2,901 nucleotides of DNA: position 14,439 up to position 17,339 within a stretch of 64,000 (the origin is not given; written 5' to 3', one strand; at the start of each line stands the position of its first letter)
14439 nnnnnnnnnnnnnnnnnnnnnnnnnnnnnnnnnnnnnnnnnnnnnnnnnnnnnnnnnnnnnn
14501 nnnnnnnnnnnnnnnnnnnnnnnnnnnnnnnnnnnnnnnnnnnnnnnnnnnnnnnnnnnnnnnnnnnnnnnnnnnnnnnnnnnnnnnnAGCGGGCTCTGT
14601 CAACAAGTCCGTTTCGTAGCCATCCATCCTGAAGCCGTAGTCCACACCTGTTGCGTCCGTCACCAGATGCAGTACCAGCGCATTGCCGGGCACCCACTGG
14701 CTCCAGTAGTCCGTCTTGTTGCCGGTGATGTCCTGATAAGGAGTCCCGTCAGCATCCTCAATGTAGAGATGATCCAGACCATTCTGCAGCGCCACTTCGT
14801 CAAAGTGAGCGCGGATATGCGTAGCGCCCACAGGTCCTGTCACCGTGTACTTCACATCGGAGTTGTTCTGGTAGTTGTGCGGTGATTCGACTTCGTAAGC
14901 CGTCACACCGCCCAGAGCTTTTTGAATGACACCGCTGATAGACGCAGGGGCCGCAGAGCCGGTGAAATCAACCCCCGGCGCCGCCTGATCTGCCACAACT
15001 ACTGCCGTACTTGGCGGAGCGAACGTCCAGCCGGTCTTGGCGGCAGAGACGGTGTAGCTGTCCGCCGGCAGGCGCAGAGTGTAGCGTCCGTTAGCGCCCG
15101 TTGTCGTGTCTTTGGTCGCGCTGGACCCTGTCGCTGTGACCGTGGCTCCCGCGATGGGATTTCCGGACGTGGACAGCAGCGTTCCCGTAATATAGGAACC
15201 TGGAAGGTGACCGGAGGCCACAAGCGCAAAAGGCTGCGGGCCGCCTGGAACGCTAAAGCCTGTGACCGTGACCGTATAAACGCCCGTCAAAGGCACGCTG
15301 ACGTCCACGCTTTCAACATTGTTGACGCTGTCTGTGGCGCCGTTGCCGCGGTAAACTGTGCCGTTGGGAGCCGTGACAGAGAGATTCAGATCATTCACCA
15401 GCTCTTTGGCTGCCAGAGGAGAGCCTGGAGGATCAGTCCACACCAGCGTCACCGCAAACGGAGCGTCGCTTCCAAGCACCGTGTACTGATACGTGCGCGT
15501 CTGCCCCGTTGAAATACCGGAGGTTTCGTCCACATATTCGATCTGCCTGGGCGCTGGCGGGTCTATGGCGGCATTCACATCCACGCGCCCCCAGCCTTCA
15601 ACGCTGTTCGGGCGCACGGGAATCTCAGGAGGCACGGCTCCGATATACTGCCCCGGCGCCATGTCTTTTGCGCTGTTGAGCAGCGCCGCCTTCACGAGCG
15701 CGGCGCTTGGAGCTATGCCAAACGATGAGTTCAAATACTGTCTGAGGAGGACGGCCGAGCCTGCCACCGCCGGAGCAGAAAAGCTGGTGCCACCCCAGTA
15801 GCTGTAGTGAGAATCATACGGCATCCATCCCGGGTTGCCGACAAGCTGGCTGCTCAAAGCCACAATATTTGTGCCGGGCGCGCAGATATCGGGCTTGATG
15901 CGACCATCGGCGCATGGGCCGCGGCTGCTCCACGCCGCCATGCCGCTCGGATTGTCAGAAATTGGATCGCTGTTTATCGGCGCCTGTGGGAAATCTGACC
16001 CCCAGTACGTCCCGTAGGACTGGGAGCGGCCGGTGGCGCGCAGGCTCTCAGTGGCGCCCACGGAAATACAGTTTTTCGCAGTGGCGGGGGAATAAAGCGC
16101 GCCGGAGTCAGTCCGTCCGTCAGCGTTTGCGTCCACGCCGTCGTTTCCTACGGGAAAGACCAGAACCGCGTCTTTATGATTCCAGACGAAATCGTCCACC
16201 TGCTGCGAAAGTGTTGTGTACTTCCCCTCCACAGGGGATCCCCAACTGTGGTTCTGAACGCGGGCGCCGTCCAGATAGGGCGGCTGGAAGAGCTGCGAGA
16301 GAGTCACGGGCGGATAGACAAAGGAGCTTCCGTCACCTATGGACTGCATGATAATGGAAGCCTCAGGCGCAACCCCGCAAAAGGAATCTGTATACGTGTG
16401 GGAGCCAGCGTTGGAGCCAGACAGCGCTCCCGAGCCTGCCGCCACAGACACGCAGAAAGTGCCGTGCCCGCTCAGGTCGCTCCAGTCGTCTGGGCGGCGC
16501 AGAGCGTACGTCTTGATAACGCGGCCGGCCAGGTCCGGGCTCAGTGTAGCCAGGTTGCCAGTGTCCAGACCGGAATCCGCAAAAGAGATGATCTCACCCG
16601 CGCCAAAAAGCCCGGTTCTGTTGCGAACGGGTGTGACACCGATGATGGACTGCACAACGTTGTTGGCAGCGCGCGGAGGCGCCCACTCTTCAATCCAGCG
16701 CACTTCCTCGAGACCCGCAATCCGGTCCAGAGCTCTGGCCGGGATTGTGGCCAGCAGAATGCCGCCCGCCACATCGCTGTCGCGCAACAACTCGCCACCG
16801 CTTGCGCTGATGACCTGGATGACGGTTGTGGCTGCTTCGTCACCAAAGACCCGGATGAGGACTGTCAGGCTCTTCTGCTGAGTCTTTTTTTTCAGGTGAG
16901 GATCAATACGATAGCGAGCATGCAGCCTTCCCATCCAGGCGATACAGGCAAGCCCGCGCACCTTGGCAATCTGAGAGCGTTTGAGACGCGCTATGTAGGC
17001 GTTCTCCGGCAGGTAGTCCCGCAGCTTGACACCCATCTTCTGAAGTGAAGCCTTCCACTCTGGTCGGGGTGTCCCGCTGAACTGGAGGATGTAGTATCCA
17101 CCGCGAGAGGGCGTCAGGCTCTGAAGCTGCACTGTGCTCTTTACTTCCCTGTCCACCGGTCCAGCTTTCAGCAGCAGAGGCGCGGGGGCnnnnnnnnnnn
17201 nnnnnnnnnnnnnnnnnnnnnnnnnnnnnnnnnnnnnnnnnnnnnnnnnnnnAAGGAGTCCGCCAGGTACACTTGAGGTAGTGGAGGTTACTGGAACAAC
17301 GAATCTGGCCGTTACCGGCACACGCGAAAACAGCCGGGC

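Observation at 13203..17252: Bacterial subtilase carrying two CUB-like domains plus carboxypeptidase-regulatory-like domains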

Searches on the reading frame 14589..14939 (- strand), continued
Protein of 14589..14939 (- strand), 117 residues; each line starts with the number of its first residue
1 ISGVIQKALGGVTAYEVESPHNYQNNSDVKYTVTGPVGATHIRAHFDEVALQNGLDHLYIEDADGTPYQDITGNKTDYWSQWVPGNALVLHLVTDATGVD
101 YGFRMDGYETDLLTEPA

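Call 37: search_protein_families(library=pfam, proteins=[P0121, P0125, P0126, P0135, P0139, P0143, P0168, P0197, P0215], max_evalue=0.0001)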
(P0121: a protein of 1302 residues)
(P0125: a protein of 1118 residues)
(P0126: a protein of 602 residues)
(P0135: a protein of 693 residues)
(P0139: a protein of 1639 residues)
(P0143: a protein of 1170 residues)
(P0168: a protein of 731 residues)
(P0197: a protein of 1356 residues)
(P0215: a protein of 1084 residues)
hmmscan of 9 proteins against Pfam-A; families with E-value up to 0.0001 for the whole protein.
P0121 (1302 aa): 1 family
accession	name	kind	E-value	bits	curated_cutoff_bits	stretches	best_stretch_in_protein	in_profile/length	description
PF00431.26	CUB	-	1.9e-22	80.1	21.4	1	892-978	16-108/110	CUB domain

P0125 (1118 aa): 3 families
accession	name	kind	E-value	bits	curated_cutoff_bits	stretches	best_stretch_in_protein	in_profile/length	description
PF13365.12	Trypsin_2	-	2.4e-12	48.2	27.6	1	52-209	2-144/144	Trypsin-like peptidase domain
PF13620.12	CarboxypepD_reg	-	2.1e-05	25.2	32.3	0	266-323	3-60/82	Carboxypeptidase regulatory-like domain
PF25301.1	CUT_C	-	6.2e-05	23.2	30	0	722-783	27-88/125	Cuticlin C-terminal domain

P0126 (602 aa): 2 families
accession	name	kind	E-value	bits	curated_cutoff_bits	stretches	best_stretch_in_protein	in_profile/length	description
PF23062.1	CUB_M02D8_5_3rd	-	1.5e-17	63.9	32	0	356-440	24-105/114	M02D8_5-like, third CUB domain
PF00431.26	CUB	-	3.6e-13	50.2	21.4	0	357-441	19-107/110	CUB domain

P0135 (693 aa): 0 families

P0139 (1639 aa): 8 families
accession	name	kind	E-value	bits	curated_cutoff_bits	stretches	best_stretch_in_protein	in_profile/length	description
PF00082.27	Peptidase_S8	-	5.3e-41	141.3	21.8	1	231-557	1-274/288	Subtilase family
PF13620.12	CarboxypepD_reg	-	1.4e-23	83.5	32.3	3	710-783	1-80/82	Carboxypeptidase regulatory-like domain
PF00431.26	CUB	-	5e-13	49.8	21.4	1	1168-1260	8-108/110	CUB domain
PF13715.12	CarbopepD_reg_2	-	1.2e-12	48.1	32.2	0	712-779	2-71/88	CarboxypepD_reg-like domain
PF17210.9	SdrD_B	-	1.5e-10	41.7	29.7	0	910-935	40-65/112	SdrD B-like domain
PF23194.1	NOMO_5th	-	2.6e-06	28.2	27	0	731-782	30-89/89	NOMO fifth transthyretin-like domain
PF17802.7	SpaA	-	1.6e-05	25.4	23.1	0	903-932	31-56/91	Prealbumin-like fold domain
PF09430.16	EMC7_beta-sandw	-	4.4e-05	24.1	26.6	0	1277-1317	12-54/122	ER membrane protein complex subunit 7, beta-sandwich domain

P0143 (1170 aa): 9 families
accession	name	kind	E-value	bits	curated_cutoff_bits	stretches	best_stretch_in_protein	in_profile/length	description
PF13620.12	CarboxypepD_reg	-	3.2e-18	66.3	32.3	2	896-965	7-79/82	Carboxypeptidase regulatory-like domain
PF17210.9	SdrD_B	-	1.5e-14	54.5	29.7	1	125-179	18-75/112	SdrD B-like domain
PF00431.26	CUB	-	8.1e-14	52.3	21.4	1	425-508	19-108/110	CUB domain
PF13715.12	CarbopepD_reg_2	-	1.1e-12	48.3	32.2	0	127-172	10-55/88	CarboxypepD_reg-like domain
PF13860.13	FlgD_ig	-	2.8e-12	46.9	27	0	334-381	30-75/79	FlgD Ig-like domain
PF23062.1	CUB_M02D8_5_3rd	-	2.1e-10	41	32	0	36-119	25-107/114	M02D8_5-like, third CUB domain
PF17802.7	SpaA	-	1.6e-09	38.2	23.1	0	896-941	8-60/91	Prealbumin-like fold domain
PF09430.16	EMC7_beta-sandw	-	4.3e-07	30.6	26.6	0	904-949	8-55/122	ER membrane protein complex subunit 7, beta-sandwich domain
PF23194.1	NOMO_5th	-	2.1e-05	25.2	27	0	546-584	46-89/89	NOMO fifth transthyretin-like domain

P0168 (731 aa): 8 families
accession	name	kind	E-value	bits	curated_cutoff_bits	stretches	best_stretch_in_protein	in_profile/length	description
PF13620.12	CarboxypepD_reg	-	1e-21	77.5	32.3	2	195-270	2-79/82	Carboxypeptidase regulatory-like domain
PF13715.12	CarbopepD_reg_2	-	5.8e-12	45.9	32.2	0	395-450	12-65/88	CarboxypepD_reg-like domain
PF09430.16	EMC7_beta-sandw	-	2.8e-10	40.9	26.6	0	397-448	7-60/122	ER membrane protein complex subunit 7, beta-sandwich domain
PF17210.9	SdrD_B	-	3e-10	40.7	29.7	0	397-447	24-77/112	SdrD B-like domain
PF23194.1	NOMO_5th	-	5.6e-10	39.9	27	1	210-270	21-89/89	NOMO fifth transthyretin-like domain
PF00431.26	CUB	-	2.2e-08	34.8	21.4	0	477-572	7-107/110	CUB domain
PF17802.7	SpaA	-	5.6e-08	33.3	23.1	0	396-457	15-84/91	Prealbumin-like fold domain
PF22904.2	NOMO1-like_2nd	-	3.8e-06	27.4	27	0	216-267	31-83/90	BOS complex subunit NOMO1-like, second beta sandwich domain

P0197 (1356 aa): 2 families
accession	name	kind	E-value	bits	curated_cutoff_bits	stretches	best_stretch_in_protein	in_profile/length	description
PF00431.26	CUB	-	3.5e-14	53.5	21.4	2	472-558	16-108/110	CUB domain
PF18998.6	Flg_new_2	-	3.2e-10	40.3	23.6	1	237-304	2-69/73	Divergent InlB B-repeat domain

P0215 (1084 aa): 8 families
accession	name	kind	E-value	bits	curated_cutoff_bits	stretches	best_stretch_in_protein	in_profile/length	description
PF13517.12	FG-GAP_3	-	1.4e-35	122.1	26.9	5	742-799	1-60/61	FG-GAP-like repeat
PF01839.29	FG-GAP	-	6.9e-29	99.7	22.1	0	736-760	3-34/37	FG-GAP repeat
PF13570.13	Beta-prop_ACSF4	-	1.2e-24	87.8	133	1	474-606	208-326/329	Beta-alanine-activating enzyme, beta-propeller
PF14783.12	BBS2_Mid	-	8.8e-19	68.1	27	0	786-817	3-34/108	Ciliary BBSome complex subunit 2, middle region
PF15907.11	Itfg2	-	5.1e-13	49.4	27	0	488-514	80-106/330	Integrin-alpha FG-GAP repeat-containing protein 2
PF25292.1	Beta-prop_CGLA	-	1.9e-10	41.1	26.8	0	296-360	2-64/316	Lambda-carrageenase beta-propeller domain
PF00431.26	CUB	-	1.3e-08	35.5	21.4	0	374-462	14-108/110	CUB domain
PF23743.1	Beta-prop_BBS7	-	1.8e-05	24.6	27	0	234-307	222-296/299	BBS7 beta-propeller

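Call 64: find_homologous_proteins(query=A2, max_evalue=0.00001)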
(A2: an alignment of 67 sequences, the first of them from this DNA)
Query A2 (67 sequences) (109 aa, profile of the alignment): 3 proteins with E <= 0.00001 among 199 candidates.
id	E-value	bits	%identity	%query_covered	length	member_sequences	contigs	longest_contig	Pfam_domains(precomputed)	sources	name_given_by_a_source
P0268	9.0e-37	143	36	94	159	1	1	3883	PF00431.27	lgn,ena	-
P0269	1.9e-34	135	37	89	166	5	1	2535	PF00431.27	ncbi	ncbi:hypothetical protein DRN34_05875, partial [Thermococci archaeon]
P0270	1.2e-27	114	28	75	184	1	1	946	PF13620.13,PF22904.4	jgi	jgi:hypothetical protein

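Call 67: list_cluster_members(proteins=[P0124, P0128, P0130, P0131, P0134, P0138, P0142, P0151, P0155, P0163])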
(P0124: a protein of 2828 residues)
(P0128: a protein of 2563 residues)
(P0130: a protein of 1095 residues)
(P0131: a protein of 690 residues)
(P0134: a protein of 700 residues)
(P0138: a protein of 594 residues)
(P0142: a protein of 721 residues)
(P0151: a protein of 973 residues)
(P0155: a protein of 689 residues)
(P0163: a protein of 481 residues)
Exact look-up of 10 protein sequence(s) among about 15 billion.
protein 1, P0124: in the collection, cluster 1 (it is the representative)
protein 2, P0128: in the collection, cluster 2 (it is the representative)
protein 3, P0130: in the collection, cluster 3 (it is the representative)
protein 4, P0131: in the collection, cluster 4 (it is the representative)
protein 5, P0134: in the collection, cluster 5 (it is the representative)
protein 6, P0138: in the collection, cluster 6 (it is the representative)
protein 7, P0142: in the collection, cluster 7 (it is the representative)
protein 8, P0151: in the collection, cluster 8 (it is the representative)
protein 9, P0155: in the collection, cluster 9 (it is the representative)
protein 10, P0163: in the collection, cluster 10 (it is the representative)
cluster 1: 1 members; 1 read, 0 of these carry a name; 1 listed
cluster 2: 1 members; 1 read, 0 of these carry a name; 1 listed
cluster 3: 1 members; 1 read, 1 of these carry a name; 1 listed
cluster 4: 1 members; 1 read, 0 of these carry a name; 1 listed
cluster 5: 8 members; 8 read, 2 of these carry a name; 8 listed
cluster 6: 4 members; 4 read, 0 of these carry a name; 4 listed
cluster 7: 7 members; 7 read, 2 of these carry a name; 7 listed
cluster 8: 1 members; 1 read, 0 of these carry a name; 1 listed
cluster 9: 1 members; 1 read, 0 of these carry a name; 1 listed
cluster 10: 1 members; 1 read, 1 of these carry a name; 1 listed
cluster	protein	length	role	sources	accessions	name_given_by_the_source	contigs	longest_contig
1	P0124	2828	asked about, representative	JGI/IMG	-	-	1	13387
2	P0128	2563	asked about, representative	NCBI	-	-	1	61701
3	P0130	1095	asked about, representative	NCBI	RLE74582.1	MAG: hypothetical protein DRJ56_07225, partial [Thermoprotei archaeon]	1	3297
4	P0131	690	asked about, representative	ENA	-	-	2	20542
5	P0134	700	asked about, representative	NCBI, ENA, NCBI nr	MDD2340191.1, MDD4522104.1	MAG: PKD domain-containing protein [Methanosarcina sp.] | PKD domain-containing protein [Methanosarcina sp.]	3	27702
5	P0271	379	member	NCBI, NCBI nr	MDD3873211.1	MAG: PKD domain-containing protein, partial [Methanosarcina sp.] | PKD domain-containing protein [Methanosarcina sp.]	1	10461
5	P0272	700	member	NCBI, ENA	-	-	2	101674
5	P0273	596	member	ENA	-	-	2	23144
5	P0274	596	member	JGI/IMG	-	-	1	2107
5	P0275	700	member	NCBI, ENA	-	-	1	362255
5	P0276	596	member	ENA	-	-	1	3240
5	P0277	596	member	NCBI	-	-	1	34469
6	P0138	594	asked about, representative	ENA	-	-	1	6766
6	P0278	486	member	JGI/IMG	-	-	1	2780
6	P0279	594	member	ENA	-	-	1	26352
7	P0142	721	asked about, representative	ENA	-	-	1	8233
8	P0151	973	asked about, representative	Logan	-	-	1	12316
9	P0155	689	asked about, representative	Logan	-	-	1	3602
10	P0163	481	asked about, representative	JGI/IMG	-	hypothetical protein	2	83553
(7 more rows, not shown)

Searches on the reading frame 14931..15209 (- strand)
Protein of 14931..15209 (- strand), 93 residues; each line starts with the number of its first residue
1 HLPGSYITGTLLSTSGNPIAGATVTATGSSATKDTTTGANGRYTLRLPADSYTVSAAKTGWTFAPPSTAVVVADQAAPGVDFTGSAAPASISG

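Call 72: search_protein_families(library=pfam, proteins=[window:14931-15209:-], max_evalue=0.01)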
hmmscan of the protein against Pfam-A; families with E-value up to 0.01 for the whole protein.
seq(93 aa): 5 families
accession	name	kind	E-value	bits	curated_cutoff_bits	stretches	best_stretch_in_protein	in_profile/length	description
PF13620.12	CarboxypepD_reg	-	6.2e-15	55.8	32.3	1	7-83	2-80/82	Carboxypeptidase regulatory-like domain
PF13715.12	CarbopepD_reg_2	-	7.9e-08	32.7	32.2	1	7-60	1-54/88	CarboxypepD_reg-like domain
PF02369.22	Big_1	-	0.00094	19.7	34.9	1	7-59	21-81/93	Bacterial Ig-like domain (group 1)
PF23194.1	NOMO_5th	-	0.0028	18.4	27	1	22-82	21-89/89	NOMO fifth transthyretin-like domain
PF17210.9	SdrD_B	-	0.0053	17.4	29.7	1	17-67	22-76/112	SdrD B-like domain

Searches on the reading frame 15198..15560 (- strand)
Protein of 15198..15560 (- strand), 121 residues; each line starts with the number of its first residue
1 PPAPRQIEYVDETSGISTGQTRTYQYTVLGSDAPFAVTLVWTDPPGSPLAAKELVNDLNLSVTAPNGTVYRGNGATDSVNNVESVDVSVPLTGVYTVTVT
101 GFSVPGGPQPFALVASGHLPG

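Call 6: search_protein_families(library=pfam, proteins=[window:15198-15560:-], max_evalue=10)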
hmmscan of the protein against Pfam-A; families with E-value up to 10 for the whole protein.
seq(121 aa): 1 family
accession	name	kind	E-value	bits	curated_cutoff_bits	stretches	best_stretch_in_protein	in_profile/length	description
PF04151.21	PPC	-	0.0031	18.8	25.9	1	46-101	24-70/70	Bacterial pre-peptidase C-terminal domain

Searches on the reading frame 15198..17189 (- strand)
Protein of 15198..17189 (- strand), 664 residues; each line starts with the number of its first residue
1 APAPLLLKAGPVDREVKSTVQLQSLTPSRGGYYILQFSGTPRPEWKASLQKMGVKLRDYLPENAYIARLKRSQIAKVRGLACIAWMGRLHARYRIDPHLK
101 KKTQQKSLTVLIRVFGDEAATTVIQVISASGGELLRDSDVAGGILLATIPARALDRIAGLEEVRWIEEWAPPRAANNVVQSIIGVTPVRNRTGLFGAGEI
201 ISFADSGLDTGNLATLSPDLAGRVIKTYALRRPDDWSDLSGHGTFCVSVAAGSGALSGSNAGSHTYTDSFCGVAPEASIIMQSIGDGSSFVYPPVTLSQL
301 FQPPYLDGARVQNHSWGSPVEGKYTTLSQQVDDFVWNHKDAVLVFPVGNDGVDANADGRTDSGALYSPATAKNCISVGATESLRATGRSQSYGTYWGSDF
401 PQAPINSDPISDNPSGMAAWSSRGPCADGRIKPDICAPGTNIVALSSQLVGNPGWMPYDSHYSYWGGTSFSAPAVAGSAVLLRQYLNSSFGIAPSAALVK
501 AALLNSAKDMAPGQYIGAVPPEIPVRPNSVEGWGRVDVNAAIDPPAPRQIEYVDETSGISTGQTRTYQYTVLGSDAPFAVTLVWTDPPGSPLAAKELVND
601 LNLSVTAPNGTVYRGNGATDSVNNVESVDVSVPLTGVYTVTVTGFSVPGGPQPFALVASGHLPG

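Call 55: search_solved_structures(query=window:15198-17189:-, max_evalue=1e-10, show_alignments=1)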
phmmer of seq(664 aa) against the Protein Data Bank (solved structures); distinct sequences matched with E-value up to 1e-10: 4.
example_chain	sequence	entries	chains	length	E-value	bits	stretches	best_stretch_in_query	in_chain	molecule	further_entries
5fax_A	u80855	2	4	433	1.4e-80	274.6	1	176-657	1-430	Subtilase SubHal from Bacillus halmapalus | Enzyme subtilase SubHal from Bacillus halmapalus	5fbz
1wmd_A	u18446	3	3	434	1.8e-78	267.7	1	176-657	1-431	protease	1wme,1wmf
9ues_B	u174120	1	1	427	2.3e-11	45.9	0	419-538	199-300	Subtilisin-like serine protease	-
3afg_A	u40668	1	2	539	5.7e-11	44.6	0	418-537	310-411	Subtilisin-like serine protease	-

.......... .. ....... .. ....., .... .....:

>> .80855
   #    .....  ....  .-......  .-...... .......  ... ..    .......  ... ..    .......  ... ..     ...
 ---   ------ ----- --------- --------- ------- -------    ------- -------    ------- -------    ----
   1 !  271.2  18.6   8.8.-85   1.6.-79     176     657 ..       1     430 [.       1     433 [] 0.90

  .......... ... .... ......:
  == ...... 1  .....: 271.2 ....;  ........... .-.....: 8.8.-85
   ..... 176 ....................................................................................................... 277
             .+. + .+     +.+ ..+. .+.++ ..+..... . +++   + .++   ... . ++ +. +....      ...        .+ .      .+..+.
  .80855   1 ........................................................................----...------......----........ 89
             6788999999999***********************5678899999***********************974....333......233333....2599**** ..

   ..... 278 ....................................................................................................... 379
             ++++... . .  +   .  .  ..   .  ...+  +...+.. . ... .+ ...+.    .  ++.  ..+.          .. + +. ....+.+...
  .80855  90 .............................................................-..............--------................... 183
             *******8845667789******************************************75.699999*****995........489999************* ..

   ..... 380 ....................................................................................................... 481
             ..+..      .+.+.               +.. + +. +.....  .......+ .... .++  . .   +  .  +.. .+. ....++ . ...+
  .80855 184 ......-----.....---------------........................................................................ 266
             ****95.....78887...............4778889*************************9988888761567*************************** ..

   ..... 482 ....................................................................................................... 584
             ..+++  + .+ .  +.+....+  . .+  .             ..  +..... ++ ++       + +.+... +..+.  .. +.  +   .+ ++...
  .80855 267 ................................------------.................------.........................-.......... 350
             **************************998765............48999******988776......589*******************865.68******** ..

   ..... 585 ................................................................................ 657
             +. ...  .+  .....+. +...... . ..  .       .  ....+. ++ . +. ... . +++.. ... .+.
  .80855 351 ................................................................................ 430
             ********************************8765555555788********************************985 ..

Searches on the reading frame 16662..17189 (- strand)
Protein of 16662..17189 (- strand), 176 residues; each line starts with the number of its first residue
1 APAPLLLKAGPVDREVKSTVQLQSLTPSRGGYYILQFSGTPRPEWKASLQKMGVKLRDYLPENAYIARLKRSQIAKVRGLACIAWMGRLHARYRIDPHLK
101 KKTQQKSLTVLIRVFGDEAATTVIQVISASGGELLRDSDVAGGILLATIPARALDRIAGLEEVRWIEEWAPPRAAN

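Call 6: search_protein_families(library=pfam, proteins=[window:16662-17189:-], max_evalue=10)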
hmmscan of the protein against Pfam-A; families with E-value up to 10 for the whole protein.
seq(176 aa): 2 families
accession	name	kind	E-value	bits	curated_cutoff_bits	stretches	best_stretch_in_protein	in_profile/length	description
PF07976.19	Phe_hydrox_dim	-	0.12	12.7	24.9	1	19-83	42-106/197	Phenol hydroxylase, C-terminal dimerisation domain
PF00533.33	BRCT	-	0.22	12.2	21.3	1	33-63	12-42/78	BRCA1 C Terminus (BRCT) domain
